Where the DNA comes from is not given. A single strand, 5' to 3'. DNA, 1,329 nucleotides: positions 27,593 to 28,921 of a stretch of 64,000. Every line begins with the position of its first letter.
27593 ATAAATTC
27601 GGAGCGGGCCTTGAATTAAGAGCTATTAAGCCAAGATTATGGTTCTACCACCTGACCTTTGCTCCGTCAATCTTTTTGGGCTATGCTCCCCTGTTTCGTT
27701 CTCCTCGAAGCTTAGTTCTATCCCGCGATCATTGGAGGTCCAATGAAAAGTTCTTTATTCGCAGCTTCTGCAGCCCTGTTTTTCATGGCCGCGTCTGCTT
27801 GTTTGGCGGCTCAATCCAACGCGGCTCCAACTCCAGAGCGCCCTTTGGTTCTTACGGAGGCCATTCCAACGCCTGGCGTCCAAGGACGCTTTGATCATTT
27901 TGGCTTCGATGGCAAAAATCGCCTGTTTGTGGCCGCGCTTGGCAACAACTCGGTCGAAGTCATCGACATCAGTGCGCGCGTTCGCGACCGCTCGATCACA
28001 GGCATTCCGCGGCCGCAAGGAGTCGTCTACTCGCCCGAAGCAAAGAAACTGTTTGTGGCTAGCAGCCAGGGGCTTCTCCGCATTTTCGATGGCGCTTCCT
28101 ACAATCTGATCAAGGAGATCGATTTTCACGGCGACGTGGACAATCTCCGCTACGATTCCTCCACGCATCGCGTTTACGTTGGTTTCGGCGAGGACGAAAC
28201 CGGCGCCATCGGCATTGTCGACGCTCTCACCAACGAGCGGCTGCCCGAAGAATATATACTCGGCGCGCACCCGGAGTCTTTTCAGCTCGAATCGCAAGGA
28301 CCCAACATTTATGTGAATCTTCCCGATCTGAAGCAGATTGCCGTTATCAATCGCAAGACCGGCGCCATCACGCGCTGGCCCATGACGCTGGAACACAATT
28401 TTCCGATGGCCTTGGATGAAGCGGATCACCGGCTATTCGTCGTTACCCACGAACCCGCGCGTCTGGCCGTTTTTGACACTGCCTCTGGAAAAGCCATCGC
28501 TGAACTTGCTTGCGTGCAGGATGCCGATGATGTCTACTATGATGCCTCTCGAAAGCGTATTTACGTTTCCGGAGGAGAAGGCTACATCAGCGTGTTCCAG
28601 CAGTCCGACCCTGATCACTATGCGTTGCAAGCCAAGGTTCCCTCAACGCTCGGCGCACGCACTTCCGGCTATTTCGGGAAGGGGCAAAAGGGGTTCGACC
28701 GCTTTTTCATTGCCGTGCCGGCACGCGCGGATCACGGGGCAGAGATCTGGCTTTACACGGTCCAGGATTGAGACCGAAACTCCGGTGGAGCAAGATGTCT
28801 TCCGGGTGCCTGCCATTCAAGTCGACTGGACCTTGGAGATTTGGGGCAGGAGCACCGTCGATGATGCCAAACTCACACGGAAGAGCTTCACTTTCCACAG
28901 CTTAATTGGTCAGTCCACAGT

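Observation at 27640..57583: A PdhR/FadR-type operator ties dispersed operons into one regulon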

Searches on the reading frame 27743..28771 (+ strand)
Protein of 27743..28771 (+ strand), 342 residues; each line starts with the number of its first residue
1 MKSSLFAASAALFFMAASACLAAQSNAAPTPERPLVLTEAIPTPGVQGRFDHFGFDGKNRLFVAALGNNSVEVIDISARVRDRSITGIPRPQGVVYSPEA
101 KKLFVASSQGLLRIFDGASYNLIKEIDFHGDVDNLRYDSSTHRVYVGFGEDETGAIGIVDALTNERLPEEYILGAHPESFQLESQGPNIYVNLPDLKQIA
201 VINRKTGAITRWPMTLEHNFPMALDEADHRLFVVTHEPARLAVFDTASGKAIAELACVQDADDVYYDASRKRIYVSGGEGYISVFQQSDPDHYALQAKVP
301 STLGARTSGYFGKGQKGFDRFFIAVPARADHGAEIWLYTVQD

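Call 10: search_protein_families(library=pfam, proteins=[window:27743-28771:+])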
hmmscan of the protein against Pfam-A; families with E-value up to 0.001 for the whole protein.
window:27743-28771:+ (342 aa): 2 families
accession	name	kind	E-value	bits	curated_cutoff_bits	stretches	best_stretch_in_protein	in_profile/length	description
PF25174.1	Beta-prop_THOC3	-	5.6e-06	26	305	0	59-161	59-158/272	THOC3 beta-propeller domain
PF24796.1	WDR55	-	9.8e-06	25.2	200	0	182-289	61-168/296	WDR55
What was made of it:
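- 27743..28771 (+): Exported YVTN-type beta-propeller protein ('bprop'). Weak propeller Pfam hits (call 10).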

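Call 27: find_related_loci(query=window:27743-28768:+, collection=metagenome_contigs, flank=3000)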
Query window:27743-28768:+ (342 aa) in metagenome_contigs; peptide patterns used: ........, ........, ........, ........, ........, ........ (x = any residue, [..] = any of these).
557 stretches matched a pattern; 400 encode a relative of the query (tblastn E <= 1e-3); the best 80 are kept; 80 distinct loci.
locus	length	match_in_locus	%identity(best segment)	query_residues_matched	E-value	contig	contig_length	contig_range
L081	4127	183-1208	81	1-342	0e+0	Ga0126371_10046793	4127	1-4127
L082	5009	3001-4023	82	1-342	0e+0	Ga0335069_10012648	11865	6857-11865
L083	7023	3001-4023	82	1-342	0e+0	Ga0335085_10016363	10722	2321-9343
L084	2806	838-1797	86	23-342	0e+0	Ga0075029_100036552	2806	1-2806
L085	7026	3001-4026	80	1-342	0e+0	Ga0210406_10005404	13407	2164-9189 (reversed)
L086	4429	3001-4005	81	8-342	0e+0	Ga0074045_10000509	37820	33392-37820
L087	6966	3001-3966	84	21-342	0e+0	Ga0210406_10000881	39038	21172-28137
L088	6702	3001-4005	80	8-342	0e+0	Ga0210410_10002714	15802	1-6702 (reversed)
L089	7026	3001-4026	80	1-342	0e+0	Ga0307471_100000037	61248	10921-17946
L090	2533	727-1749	80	4-342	0e+0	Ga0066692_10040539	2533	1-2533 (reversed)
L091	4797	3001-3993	81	12-342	0e+0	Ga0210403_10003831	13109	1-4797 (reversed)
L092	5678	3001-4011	80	4-342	0e+0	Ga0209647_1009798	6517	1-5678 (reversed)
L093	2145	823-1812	81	11-342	0e+0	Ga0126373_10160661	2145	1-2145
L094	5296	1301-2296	81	11-342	0e+0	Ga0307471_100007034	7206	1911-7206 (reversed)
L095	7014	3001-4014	79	5-342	0e+0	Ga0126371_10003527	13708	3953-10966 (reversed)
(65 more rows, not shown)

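Call 49: search_solved_structures(query=window:27743-28768:+, max_evalue=0.001)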
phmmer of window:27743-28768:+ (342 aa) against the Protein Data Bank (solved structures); distinct sequences matched with E-value up to 0.001: 2.
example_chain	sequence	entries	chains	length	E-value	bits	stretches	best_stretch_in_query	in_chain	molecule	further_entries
1l0q_A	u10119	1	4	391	1.1e-10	44.6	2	56-211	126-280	Surface layer protein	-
3vgz_A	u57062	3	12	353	4.2e-05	26.2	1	137-284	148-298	Uncharacterized protein YncE | PQQ-dependent catabolism-associated beta-propeller protein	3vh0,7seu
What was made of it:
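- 27743..28771 (+): PDB hits 1l0q and YncE (call 49).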
